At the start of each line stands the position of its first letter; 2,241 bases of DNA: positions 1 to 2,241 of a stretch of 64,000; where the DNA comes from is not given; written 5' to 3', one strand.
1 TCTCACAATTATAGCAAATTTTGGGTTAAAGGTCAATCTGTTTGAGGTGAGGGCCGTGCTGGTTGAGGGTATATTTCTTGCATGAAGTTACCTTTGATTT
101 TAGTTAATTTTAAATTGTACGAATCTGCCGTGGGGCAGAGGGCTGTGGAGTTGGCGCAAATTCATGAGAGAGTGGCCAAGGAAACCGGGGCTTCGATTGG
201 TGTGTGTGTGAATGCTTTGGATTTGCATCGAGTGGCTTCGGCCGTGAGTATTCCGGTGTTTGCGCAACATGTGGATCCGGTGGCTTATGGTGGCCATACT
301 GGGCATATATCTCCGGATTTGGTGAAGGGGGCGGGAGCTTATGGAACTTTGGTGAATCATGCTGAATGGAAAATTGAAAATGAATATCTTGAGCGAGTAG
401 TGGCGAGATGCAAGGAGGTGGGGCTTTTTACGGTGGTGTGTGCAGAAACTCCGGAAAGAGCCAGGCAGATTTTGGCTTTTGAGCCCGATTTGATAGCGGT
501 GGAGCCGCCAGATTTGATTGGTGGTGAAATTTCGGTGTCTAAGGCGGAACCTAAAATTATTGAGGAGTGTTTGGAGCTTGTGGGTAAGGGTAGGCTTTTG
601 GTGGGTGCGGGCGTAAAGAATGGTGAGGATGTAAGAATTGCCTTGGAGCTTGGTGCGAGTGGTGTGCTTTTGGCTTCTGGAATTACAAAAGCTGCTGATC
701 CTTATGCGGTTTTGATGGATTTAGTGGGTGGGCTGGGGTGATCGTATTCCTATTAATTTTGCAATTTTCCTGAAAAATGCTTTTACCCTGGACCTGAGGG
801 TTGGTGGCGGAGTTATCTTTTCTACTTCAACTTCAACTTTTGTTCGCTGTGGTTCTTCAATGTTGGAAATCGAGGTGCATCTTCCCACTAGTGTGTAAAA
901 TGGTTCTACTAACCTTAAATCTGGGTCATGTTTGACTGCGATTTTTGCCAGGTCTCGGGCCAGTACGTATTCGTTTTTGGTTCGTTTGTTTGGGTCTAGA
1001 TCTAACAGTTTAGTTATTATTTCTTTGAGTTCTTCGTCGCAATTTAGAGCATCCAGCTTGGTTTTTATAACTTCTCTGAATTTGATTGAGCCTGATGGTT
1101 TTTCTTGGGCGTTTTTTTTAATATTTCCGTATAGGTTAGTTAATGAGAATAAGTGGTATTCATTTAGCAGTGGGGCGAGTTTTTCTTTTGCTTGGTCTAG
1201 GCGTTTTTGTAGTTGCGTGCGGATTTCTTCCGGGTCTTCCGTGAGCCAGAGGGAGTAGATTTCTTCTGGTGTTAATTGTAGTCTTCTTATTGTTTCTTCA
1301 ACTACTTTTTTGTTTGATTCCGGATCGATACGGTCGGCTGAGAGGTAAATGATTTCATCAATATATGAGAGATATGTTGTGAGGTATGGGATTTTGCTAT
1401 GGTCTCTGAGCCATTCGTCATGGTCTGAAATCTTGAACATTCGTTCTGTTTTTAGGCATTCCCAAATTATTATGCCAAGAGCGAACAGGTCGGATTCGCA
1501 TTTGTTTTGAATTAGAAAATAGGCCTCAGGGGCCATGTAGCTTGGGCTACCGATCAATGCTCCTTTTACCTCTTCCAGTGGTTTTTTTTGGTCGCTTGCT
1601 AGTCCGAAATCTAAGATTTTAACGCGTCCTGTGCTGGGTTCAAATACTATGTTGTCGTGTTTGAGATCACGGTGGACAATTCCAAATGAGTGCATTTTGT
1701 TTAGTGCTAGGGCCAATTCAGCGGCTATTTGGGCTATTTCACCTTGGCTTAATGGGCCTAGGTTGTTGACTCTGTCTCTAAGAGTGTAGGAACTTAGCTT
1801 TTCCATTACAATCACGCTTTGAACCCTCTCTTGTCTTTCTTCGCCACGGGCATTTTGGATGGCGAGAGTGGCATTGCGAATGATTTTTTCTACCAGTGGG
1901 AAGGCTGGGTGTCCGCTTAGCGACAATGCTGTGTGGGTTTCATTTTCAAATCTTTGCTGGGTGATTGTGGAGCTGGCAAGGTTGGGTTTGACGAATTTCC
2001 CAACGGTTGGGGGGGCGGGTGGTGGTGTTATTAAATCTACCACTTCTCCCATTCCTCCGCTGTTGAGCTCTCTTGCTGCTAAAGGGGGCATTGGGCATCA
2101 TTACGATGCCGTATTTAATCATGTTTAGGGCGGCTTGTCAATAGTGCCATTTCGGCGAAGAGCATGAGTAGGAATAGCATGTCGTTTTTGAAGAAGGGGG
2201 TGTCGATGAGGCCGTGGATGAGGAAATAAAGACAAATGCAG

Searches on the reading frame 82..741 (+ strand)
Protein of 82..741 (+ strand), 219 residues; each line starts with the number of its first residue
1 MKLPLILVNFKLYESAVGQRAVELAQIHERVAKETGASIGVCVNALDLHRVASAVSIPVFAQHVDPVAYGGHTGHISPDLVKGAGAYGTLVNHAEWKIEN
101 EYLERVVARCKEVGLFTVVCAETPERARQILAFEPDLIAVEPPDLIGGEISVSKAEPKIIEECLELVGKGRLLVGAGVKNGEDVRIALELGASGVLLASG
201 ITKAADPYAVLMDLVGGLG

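Call 40: search_protein_families(library=pfam, proteins=[window:82-741:+], max_evalue=0.001)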
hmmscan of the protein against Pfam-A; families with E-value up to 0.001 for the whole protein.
window:82-741:+ (219 aa): 2 families
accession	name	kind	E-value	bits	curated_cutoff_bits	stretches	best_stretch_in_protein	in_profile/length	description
PF00121.24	TIM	-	2.6e-33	116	20.1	1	4-206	1-237/245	Triosephosphate isomerase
PF05690.20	ThiG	-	1.2e-05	25.2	23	1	171-209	177-215/247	Thiazole biosynthesis protein ThiG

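Call 73: find_encoding_contigs(protein=window:82-741:+, flank=10000, max_places=2)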
Protein window:82-741:+ (219 aa): 7 contigs read that carry it; 2 places shown.
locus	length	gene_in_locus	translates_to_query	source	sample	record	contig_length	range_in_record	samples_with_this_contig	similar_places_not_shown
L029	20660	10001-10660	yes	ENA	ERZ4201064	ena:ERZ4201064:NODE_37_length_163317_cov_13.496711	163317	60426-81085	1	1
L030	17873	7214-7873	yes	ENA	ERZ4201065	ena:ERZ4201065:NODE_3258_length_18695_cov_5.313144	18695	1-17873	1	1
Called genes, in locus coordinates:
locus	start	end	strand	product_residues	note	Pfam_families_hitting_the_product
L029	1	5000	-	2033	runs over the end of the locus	-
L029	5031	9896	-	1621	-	-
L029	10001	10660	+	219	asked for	PF00121:TIM, PF05690:ThiG (weak)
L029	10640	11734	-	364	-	PF00069:Pkinase, PF01636:APH (weak), PF07714:PK_Tyr_Ser-Thr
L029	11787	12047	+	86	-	-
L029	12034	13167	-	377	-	PF04932:Wzy_C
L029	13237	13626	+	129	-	PF01687:Flavokinase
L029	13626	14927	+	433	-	PF08245:Mur_ligase_M, PF02875:Mur_ligase_C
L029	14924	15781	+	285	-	PF01509:TruB_N, PF16198:TruB_C_2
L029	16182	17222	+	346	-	PF00953:Glycos_transf_4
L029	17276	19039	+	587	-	PF01807:Zn_ribbon_DnaG, PF08275:DNAG_N, PF13662:Toprim_4, PF01751:Toprim (weak), PF13155:Toprim_2, PF13362:Toprim_3 (faint), PF10410:DnaB_bind (faint)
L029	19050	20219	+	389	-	PF03979:Sigma70_r1_1, PF00140:Sigma70_r1_2, PF04542:Sigma70_r2, PF04539:Sigma70_r3, PF04545:Sigma70_r4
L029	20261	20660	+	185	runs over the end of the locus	PF03449:GreA_GreB_N, PF01272:GreA_GreB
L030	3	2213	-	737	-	?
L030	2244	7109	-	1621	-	-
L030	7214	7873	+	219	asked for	PF00121:TIM, PF05690:ThiG (weak)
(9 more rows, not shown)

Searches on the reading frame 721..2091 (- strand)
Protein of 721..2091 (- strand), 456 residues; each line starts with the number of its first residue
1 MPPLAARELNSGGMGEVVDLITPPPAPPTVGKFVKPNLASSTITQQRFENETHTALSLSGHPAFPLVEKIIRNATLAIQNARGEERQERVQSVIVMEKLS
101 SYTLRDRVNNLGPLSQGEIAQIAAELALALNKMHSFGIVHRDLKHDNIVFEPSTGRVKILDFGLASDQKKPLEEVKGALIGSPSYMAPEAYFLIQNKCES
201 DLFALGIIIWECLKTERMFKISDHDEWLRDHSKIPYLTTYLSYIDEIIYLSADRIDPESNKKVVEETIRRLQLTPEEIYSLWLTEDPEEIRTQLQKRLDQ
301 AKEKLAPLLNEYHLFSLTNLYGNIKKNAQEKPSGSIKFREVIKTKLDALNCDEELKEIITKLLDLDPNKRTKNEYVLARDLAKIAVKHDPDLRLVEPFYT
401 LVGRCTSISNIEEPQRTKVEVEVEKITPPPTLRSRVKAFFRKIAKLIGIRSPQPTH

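Call 40: search_protein_families(library=pfam, proteins=[window:721-2091:-], max_evalue=0.001)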
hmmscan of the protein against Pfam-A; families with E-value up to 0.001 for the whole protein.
window:721-2091:- (456 aa): 4 families
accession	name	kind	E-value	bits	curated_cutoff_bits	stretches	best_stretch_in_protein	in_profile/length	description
PF00069.31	Pkinase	-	8.4e-32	111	31.7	1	8-377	6-258/263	Protein kinase domain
PF07714.23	PK_Tyr_Ser-Thr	-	1.7e-18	67.3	23.1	1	91-214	75-199/258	Protein tyrosine and serine/threonine kinase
PF01636.29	APH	-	8.1e-06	26.2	23.2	1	105-166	137-198/239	Phosphotransferase enzyme family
PF06293.20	Kdo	-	0.00032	20.7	21.3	1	80-163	82-167/207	Lipopolysaccharide kinase (Kdo/WaaP) family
